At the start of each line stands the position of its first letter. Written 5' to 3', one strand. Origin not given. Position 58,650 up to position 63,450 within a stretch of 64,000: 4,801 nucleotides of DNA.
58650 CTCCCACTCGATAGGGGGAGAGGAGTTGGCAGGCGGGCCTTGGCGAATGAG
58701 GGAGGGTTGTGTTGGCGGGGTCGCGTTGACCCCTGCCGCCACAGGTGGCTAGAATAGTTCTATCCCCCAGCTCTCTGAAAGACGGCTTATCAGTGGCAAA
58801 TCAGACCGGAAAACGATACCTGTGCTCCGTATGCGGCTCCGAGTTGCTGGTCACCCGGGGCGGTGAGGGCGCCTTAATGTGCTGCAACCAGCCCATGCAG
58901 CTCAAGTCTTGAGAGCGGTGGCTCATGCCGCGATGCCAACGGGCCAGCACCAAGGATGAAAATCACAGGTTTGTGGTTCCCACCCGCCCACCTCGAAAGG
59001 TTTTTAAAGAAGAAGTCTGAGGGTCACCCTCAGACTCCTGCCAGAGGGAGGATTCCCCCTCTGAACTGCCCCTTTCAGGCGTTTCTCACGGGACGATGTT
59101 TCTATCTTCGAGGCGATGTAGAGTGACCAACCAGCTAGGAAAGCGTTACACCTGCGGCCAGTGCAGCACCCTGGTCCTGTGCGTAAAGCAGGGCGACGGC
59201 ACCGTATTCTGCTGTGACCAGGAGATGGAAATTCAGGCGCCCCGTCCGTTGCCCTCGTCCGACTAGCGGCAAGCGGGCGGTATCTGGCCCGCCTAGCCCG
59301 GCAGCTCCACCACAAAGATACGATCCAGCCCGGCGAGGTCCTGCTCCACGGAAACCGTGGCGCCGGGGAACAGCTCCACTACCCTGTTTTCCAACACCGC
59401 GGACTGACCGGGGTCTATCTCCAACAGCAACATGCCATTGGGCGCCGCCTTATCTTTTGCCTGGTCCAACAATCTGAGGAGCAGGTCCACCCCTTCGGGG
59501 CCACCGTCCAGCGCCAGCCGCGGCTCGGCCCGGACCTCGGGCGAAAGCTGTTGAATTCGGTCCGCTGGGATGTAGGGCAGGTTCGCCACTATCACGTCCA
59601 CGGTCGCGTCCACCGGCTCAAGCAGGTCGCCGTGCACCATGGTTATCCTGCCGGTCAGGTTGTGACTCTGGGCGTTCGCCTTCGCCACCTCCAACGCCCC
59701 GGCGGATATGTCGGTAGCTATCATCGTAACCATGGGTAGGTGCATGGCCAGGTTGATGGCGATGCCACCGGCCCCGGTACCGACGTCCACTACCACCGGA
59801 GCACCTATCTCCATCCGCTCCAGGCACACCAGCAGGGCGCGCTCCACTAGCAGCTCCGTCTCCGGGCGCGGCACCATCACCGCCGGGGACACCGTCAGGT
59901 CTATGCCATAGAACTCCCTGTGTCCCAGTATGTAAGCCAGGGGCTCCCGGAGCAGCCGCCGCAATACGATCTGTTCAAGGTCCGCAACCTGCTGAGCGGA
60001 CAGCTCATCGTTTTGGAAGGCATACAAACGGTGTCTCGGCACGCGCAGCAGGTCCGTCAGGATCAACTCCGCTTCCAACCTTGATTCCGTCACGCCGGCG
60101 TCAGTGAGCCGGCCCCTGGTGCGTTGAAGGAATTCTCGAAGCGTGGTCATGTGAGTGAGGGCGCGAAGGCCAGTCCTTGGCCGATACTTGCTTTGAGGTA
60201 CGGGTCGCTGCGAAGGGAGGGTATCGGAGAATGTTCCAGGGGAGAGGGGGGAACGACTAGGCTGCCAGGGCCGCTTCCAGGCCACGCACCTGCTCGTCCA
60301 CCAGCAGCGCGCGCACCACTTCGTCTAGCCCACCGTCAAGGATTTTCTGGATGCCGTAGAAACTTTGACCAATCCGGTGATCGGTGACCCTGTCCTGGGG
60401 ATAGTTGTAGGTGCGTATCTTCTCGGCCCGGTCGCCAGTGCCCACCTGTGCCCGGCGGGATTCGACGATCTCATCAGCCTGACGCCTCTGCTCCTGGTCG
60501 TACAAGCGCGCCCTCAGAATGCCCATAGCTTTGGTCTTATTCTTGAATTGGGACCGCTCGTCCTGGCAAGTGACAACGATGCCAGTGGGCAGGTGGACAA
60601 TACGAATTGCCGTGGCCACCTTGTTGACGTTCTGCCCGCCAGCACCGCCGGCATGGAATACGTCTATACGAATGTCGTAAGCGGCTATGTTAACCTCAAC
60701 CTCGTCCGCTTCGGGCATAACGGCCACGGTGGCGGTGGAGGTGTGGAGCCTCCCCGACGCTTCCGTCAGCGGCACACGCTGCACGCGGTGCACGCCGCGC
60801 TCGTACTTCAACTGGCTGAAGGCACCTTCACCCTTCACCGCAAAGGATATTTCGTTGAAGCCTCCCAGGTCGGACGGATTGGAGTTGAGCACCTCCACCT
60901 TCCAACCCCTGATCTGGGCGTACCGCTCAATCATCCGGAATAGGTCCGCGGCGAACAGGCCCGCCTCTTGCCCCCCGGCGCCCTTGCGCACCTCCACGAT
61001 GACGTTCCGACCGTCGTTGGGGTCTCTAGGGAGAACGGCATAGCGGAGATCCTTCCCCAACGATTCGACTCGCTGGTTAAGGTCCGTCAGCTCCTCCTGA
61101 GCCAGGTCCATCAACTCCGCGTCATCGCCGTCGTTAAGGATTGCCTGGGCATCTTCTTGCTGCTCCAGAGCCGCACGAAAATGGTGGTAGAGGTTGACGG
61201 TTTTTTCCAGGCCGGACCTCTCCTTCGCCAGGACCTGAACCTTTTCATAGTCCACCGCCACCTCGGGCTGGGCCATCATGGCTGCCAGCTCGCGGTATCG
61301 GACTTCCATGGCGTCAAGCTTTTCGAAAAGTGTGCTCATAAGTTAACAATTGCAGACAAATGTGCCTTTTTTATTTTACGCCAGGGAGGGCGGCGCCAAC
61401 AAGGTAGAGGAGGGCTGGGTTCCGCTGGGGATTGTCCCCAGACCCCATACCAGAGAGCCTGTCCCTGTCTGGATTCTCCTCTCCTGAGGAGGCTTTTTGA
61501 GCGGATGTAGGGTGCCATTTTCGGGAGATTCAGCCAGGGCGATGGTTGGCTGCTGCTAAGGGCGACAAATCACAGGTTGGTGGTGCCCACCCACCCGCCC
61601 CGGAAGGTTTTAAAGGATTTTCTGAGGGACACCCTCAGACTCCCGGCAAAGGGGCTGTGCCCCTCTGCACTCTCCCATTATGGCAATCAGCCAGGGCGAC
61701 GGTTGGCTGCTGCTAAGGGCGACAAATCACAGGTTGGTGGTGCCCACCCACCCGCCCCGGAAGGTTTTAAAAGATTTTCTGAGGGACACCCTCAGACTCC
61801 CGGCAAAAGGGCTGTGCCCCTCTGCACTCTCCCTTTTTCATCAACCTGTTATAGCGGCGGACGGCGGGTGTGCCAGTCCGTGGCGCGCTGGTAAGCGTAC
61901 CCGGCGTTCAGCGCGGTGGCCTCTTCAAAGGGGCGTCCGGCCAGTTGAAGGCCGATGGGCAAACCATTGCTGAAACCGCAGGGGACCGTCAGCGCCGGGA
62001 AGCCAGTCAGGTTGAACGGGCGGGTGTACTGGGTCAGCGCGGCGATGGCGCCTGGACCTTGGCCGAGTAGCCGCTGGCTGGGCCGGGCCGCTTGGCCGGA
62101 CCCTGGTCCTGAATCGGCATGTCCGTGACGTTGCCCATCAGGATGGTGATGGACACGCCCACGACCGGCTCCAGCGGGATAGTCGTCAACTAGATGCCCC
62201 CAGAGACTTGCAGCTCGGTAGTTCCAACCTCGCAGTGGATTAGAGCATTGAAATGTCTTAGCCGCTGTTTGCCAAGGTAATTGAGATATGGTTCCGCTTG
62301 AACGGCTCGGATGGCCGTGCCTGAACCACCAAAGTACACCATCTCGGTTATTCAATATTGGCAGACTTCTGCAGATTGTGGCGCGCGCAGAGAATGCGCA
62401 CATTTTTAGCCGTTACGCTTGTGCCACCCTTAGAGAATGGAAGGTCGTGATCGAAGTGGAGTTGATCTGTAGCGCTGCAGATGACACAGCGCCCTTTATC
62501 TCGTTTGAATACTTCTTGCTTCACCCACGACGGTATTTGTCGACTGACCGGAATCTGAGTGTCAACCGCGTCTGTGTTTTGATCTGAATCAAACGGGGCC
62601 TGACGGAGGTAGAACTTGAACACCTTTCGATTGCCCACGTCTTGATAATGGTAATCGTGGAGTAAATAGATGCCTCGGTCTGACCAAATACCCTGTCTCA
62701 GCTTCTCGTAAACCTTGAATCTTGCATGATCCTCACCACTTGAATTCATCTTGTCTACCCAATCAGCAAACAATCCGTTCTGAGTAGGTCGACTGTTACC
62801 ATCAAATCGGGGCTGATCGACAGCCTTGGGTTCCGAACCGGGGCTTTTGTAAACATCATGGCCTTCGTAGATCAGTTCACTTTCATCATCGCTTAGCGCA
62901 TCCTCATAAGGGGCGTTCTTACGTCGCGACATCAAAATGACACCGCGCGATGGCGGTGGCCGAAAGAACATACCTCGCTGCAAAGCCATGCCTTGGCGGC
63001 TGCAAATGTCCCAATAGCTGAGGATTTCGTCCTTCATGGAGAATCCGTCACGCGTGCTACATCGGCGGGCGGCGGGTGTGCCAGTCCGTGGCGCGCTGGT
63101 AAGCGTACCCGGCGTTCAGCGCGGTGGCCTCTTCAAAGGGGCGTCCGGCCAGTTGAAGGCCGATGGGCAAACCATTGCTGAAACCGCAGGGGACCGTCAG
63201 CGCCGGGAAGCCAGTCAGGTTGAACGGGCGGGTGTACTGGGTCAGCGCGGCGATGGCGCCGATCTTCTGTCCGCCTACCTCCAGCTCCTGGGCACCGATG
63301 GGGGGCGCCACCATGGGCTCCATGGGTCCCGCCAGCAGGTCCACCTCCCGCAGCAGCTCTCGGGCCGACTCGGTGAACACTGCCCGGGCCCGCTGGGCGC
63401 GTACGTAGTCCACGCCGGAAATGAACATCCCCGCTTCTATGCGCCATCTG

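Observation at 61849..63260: Low-G+C SRA-like/HNH nuclease cassette flanked by 198-bp direct repeats of the amidase 3' end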

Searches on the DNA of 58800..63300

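Call 50: search_rna_families(source=window, start=58800, end=63300, threshold=evalue, max_evalue=0.1)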
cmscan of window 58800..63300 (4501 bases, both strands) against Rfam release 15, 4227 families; matches with E-value up to 0.1: 0.
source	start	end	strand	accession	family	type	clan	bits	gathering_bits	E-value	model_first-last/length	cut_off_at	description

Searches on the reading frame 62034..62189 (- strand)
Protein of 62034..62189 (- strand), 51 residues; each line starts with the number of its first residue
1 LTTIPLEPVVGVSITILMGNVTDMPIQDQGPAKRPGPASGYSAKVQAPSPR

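Call 5: search_protein_families(library=pfam, proteins=[window:62034-62189:-], max_evalue=1)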
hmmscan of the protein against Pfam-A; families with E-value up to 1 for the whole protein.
window:62034-62189:- (51 aa): 0 families

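Call 7: search_protein_families(library=ncbifam, proteins=[window:62034-62189:-], max_evalue=1)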
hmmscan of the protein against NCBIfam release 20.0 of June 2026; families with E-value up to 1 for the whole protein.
window:62034-62189:- (51 aa): 0 families

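Call 34: find_homologous_proteins(query=window:62046-62189:-, max_evalue=10)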
Query seq(48 aa): no candidate shares three 5-residue words with the query. No homologue found.
